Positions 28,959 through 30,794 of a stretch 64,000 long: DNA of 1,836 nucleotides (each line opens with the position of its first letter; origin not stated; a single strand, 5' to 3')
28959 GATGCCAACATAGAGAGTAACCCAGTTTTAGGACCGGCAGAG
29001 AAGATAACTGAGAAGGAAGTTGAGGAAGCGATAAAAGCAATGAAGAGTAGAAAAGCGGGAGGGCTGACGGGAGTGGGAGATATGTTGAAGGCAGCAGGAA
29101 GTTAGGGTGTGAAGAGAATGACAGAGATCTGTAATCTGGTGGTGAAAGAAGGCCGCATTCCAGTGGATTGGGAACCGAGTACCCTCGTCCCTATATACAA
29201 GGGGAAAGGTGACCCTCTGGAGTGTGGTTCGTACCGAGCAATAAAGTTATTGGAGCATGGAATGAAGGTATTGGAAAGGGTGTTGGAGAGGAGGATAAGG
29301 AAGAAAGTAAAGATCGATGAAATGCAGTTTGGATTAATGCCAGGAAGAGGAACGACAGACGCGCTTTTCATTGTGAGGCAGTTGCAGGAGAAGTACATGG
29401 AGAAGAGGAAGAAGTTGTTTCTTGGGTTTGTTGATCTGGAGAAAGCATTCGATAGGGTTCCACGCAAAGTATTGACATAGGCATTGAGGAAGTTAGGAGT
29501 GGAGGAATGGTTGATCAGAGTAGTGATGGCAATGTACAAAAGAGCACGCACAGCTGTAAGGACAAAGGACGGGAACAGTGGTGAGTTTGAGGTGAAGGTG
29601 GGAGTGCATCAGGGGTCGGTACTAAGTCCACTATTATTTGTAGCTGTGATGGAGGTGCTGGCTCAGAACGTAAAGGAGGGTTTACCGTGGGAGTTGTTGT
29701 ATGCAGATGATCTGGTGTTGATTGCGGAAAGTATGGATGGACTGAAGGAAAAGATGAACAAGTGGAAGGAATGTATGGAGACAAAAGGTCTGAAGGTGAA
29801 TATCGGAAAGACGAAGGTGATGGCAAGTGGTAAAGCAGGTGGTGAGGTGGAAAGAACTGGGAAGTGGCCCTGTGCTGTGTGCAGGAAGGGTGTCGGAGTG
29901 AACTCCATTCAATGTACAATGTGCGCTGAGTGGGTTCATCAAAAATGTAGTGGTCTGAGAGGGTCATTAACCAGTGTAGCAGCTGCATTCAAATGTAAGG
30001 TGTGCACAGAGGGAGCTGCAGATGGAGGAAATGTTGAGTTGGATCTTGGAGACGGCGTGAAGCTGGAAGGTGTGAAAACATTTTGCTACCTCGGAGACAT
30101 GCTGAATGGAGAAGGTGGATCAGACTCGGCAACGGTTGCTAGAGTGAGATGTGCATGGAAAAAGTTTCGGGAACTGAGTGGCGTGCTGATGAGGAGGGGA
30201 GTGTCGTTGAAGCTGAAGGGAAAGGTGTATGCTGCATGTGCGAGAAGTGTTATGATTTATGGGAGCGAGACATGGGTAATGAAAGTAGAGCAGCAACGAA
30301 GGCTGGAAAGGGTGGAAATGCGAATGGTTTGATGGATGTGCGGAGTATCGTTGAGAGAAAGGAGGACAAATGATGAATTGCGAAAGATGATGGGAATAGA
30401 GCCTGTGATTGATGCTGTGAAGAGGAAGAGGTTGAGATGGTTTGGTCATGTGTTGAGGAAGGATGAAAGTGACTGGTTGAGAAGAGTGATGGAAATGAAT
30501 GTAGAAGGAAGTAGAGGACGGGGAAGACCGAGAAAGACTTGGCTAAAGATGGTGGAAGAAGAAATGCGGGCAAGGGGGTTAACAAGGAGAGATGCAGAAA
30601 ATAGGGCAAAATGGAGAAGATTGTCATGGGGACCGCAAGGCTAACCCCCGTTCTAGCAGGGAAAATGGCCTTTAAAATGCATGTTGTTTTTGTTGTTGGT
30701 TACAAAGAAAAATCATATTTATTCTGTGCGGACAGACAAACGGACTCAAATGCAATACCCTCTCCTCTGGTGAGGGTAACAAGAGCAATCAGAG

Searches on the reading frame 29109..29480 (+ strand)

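Call 18: search_protein_families(library=pfam, proteins=[window:29109-29480:+], max_evalue=0.01)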
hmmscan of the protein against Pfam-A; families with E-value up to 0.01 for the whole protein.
window:29109-29480:+ (123 aa): 1 family
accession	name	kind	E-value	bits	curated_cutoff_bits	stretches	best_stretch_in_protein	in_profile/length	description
PF00078.32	RVT_1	-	3.3e-12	47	29.6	1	35-120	5-85/205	Reverse transcriptase (RNA-dependent DNA polymerase)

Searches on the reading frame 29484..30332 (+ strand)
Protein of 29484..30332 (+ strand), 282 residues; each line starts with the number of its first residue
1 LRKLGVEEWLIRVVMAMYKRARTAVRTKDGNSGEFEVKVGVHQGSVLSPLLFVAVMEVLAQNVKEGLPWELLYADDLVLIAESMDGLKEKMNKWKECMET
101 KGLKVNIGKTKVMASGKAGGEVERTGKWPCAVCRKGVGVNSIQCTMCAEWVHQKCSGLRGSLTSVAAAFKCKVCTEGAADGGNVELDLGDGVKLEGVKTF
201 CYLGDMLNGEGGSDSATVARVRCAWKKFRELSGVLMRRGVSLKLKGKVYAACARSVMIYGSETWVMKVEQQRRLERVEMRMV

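Call 18: search_protein_families(library=pfam, proteins=[window:29484-30332:+], max_evalue=0.01)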
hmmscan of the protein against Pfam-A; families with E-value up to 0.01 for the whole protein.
window:29484-30332:+ (282 aa): 3 families
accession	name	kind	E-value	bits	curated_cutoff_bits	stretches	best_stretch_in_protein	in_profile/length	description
PF00078.32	RVT_1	-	4.3e-15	56.4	29.6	1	18-114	106-193/205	Reverse transcriptase (RNA-dependent DNA polymerase)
PF00628.35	PHD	-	1.2e-05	25.6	24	1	130-174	1-47/47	PHD-finger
PF03107.22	C1_2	-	0.0047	17.7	26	0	123-155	13-47/48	C1 domain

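Call 21: find_homologous_proteins(query=window:29484-30329:+)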
Query seq(282 aa) (282 aa): 3186 proteins with E <= 0.001 among 4328 candidates; the best 120 are listed.
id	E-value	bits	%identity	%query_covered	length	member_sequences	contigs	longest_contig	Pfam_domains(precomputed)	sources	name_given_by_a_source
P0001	6.5e-144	496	79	100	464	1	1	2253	PF00078.33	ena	-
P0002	7.5e-139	480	78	98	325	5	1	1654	PF00078.33,PF00628.36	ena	-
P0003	3.0e-137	474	77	100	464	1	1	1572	PF00078.33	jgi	jgi:hypothetical protein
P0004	5.2e-136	470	98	77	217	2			PF00078.33,PF00628.36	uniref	uniref:uncharacterized protein n=1 Tax=Myxine glutinosa TaxID=7769 RepID=UPI00358FAC8D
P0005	2.4e-118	412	65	100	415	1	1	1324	PF00078.33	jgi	jgi:hypothetical protein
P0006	6.7e-115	401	65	100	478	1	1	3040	PF00078.33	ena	-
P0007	4.4e-114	398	68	94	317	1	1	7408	PF00078.33,PF00628.36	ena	-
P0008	1.4e-113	397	64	99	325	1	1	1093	PF00078.33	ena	-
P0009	1.3e-107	377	65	94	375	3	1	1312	PF00078.33,PF00628.36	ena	-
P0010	1.5e-107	377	51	97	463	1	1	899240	PF00078.33,PF13831.13,PF27108.1,PF00628.36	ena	-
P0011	9.2e-106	371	60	100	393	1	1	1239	PF00078.33,PF00628.36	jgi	jgi:hypothetical protein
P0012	2.2e-104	367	60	100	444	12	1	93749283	PF00078.33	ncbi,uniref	ncbi:uncharacterized protein LOC135924631 [Gordionus sp. m RMFG-2023]|uniref:uncharacterized protein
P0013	9.4e-103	361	58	100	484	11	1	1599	PF00078.33,PF00628.36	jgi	jgi:hypothetical protein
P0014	3.4e-102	359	60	100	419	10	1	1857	PF00078.33,PF27108.1,PF00628.36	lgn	-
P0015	8.3e-102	358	60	95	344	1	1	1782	PF00078.33,PF00628.36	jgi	-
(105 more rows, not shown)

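Call 41: find_encoding_contigs(protein=P0004, flank=10000, max_places=10)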
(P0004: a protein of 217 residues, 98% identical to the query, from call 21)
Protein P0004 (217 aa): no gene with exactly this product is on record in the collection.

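Call 46: find_encoding_contigs(protein=P0001, flank=3000, max_places=3)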
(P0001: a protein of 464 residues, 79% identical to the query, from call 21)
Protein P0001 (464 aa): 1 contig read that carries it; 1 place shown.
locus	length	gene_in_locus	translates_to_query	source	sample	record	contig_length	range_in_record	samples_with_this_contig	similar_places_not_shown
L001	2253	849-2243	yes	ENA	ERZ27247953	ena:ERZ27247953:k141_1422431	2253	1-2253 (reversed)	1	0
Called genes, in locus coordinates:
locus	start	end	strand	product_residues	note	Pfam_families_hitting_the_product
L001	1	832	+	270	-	?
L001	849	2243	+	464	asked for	PF00078:RVT_1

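Call 47: find_encoding_contigs(protein=P0003, flank=3000, max_places=3)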
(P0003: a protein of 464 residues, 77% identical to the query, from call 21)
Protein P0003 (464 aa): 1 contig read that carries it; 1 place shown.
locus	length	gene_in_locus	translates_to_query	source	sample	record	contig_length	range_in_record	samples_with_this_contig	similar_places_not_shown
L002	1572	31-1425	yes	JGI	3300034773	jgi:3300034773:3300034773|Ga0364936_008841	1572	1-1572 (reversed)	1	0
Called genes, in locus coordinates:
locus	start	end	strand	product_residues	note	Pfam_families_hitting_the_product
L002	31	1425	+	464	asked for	PF00078:RVT_1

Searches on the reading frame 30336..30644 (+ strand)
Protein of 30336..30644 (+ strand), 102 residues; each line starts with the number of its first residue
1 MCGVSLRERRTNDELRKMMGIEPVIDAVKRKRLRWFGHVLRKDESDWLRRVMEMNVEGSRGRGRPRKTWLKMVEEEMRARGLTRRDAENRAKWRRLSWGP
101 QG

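Call 18: search_protein_families(library=pfam, proteins=[window:30336-30644:+], max_evalue=0.01)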
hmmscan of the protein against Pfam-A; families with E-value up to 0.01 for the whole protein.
window:30336-30644:+ (102 aa): 0 families

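Call 44: find_encoding_contigs(protein=window:30336-30641:+, flank=10000, max_places=10)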
Protein window:30336-30641:+ (102 aa): no gene with exactly this product is on record in the collection.
